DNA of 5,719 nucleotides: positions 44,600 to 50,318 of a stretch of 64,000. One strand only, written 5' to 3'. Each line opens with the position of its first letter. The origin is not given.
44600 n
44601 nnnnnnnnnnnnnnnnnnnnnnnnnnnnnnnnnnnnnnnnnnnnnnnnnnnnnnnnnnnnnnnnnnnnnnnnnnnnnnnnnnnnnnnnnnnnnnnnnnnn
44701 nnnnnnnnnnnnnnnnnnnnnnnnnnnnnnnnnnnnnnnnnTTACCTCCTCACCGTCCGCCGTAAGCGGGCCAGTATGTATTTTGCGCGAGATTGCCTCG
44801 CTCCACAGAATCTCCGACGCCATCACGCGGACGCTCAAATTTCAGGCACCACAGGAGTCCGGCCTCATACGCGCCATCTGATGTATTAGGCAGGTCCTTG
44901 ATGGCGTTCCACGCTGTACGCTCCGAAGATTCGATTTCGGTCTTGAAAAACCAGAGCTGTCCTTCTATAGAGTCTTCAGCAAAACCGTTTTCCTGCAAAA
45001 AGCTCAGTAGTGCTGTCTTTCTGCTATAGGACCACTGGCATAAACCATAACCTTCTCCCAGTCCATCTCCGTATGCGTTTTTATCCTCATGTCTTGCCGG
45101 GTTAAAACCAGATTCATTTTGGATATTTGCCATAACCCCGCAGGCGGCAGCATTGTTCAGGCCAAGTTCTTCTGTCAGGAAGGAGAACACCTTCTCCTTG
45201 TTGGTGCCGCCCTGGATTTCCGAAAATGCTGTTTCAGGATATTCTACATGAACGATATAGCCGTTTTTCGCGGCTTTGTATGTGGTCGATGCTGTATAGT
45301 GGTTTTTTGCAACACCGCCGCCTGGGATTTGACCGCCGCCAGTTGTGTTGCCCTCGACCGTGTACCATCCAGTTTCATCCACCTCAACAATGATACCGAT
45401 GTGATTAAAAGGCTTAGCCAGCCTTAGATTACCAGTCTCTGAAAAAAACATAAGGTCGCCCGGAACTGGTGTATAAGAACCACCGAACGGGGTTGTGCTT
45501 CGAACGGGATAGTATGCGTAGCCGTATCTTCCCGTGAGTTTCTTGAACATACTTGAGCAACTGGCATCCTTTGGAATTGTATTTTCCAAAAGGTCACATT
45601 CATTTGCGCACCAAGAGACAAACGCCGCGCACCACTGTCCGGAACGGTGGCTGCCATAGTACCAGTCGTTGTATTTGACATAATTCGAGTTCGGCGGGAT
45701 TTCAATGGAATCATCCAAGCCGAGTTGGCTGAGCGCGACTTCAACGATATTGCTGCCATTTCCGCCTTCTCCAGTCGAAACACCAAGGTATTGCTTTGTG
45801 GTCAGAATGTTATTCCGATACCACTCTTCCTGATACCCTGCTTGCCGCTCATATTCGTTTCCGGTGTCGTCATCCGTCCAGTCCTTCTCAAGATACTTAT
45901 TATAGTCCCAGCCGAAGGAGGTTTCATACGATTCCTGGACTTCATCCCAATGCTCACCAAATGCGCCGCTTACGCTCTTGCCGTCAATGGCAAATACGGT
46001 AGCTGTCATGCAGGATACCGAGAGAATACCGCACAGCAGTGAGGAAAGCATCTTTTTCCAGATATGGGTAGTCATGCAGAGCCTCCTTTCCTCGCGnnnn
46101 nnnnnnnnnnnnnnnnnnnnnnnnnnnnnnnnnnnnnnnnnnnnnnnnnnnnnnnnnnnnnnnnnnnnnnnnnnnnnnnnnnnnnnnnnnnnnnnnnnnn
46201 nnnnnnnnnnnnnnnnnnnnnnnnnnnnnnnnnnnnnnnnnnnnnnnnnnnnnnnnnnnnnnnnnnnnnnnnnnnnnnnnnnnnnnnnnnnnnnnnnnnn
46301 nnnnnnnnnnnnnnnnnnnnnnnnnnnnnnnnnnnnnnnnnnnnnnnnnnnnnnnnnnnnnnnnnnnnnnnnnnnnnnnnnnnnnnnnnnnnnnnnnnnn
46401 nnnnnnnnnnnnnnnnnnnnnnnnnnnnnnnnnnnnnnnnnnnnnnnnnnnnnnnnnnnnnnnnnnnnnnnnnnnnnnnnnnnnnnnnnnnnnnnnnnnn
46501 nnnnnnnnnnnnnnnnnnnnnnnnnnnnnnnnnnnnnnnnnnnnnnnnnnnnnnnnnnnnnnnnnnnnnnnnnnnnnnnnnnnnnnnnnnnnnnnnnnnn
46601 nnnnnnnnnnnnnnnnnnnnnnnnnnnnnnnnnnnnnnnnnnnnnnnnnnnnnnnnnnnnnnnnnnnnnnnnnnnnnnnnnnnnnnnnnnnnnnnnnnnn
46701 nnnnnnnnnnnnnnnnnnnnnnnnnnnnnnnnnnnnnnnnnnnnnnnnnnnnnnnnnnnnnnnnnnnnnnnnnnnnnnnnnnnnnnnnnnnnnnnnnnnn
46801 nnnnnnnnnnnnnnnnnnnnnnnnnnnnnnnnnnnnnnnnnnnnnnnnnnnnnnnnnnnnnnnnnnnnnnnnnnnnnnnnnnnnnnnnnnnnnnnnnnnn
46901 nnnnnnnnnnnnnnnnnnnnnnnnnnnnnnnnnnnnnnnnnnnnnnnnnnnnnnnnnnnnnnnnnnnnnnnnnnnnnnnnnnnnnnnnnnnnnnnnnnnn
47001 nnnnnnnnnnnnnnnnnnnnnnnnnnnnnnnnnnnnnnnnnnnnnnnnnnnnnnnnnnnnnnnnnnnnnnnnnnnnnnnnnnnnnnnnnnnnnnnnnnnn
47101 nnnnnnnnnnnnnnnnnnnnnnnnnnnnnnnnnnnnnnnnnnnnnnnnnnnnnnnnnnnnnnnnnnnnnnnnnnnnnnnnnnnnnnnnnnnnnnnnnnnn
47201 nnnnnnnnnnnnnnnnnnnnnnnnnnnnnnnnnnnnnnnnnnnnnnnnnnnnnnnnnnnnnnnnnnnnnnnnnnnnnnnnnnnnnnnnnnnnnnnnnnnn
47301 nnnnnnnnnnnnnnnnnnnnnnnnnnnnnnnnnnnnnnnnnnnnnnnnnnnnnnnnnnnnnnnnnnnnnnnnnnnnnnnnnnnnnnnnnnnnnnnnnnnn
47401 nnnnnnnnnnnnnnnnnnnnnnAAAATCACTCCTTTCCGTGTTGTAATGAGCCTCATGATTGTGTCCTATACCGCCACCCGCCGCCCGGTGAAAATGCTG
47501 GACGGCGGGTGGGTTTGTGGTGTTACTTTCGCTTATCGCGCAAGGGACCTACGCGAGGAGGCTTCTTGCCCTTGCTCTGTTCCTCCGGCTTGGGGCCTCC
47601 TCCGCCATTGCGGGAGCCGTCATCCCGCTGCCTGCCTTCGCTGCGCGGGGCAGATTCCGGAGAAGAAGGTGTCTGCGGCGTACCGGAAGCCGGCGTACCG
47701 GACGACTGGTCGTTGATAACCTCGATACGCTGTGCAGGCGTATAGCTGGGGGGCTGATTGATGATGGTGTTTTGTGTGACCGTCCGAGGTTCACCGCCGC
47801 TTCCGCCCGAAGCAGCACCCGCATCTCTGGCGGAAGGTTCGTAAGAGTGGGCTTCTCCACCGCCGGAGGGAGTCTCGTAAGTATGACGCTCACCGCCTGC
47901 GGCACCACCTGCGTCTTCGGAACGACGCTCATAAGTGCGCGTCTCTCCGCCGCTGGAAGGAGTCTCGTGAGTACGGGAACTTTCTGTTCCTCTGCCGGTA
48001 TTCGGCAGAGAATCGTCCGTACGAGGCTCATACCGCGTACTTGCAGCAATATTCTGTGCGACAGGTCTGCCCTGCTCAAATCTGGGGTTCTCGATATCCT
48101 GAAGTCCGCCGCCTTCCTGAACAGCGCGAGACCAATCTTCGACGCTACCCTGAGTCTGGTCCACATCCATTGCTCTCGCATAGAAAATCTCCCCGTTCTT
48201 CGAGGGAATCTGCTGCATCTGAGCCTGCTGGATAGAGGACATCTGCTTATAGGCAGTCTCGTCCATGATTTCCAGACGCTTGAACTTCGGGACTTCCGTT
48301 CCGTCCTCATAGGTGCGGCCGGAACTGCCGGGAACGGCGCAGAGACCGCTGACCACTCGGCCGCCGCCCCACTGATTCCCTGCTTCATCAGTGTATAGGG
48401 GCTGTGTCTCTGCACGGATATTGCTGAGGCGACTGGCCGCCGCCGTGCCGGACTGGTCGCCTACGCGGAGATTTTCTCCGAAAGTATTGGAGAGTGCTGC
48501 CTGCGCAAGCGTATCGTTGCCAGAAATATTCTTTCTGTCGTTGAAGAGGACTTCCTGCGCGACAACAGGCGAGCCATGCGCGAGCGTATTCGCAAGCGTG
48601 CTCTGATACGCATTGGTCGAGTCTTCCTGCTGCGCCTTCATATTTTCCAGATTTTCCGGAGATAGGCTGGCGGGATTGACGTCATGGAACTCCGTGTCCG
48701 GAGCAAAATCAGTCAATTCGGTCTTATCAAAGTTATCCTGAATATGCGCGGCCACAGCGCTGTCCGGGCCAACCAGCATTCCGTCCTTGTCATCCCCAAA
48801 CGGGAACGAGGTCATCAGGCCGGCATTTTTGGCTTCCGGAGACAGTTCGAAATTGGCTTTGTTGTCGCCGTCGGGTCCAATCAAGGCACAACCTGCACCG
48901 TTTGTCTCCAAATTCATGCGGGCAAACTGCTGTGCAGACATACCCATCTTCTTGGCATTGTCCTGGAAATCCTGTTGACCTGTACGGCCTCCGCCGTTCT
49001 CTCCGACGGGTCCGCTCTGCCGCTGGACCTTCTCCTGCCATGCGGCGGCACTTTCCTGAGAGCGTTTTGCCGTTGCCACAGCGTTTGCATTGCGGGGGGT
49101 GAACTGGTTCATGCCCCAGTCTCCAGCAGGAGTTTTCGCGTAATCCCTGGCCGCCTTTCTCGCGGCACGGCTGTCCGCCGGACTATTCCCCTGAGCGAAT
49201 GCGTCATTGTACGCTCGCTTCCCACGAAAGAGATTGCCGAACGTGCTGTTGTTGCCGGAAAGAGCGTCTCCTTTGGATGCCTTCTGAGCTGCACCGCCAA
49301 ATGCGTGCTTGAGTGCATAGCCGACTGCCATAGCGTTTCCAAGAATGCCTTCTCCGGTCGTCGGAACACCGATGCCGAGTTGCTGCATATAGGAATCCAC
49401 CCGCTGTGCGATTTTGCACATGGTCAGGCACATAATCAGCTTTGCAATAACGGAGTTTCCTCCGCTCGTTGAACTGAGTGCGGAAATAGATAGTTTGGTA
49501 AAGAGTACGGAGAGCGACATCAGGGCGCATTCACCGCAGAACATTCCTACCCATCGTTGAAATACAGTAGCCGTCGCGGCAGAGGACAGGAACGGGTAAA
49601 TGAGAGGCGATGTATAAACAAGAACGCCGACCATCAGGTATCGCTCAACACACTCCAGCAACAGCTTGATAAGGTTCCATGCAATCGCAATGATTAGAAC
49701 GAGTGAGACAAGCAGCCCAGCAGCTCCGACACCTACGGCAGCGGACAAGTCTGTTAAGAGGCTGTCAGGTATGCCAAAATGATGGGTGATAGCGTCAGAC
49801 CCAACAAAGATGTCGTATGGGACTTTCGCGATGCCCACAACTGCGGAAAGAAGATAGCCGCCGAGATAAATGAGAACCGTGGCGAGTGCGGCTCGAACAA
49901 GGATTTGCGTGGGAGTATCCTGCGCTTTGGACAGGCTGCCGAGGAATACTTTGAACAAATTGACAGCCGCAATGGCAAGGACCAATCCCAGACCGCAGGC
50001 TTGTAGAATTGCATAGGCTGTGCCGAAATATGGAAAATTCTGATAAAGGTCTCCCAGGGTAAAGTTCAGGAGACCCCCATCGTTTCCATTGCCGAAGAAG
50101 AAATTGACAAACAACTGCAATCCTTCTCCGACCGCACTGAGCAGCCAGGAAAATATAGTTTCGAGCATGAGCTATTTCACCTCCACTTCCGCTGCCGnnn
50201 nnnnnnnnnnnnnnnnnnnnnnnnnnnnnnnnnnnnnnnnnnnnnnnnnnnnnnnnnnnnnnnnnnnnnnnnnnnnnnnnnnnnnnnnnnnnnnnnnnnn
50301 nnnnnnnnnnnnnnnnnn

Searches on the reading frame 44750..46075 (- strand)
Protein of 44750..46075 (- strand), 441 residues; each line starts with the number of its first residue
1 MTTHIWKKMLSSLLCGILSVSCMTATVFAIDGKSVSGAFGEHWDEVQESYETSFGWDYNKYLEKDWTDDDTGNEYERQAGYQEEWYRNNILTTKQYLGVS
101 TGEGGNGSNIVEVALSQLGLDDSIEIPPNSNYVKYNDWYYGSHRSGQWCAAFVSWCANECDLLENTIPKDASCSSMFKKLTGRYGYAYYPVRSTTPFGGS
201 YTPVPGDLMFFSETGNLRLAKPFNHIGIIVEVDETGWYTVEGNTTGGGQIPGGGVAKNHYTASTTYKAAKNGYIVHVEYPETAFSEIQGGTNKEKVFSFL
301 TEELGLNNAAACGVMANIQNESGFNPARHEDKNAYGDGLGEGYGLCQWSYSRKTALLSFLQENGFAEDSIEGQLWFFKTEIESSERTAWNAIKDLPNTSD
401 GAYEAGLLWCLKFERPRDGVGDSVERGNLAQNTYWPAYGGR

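Call 8: search_protein_families(library=pfam, proteins=[window:44750-46075:-], max_evalue=0.01)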
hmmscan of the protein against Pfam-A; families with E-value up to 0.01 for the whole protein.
window:44750-46075:- (441 aa): 2 families
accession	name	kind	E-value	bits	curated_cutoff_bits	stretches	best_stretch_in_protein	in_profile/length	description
PF18013.6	Phage_lysozyme2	-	3.1e-30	105.6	28.2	1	292-434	2-137/140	Phage tail lysozyme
PF05257.22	CHAP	-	3.7e-09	37.4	26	1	145-243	5-81/81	CHAP domain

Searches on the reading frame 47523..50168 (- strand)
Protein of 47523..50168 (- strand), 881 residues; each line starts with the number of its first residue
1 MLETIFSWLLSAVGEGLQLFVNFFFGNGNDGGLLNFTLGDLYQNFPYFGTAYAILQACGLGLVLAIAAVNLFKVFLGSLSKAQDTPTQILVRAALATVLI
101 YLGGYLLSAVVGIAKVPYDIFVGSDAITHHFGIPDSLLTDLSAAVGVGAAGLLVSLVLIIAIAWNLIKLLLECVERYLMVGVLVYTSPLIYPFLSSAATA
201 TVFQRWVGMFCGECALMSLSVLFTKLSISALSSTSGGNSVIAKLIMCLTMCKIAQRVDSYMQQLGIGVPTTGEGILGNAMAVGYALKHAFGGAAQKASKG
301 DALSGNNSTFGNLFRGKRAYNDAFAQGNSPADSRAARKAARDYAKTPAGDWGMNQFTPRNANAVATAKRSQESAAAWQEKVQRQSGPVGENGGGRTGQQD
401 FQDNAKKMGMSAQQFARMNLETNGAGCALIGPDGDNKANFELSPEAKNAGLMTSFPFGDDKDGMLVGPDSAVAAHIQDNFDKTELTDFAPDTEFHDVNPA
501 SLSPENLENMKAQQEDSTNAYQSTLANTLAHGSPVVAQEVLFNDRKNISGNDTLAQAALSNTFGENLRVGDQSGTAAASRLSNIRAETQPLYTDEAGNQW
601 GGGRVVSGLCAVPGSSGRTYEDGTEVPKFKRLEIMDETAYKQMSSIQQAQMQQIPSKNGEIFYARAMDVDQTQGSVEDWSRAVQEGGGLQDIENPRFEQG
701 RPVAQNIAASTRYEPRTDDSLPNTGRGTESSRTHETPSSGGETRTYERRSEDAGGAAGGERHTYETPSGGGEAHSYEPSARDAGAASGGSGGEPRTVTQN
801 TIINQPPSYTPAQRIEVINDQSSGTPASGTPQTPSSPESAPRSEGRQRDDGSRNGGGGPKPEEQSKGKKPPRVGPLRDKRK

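Call 8: search_protein_families(library=pfam, proteins=[window:47523-50168:-], max_evalue=0.01)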
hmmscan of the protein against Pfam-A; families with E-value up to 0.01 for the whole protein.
window:47523-50168:- (881 aa): 0 families
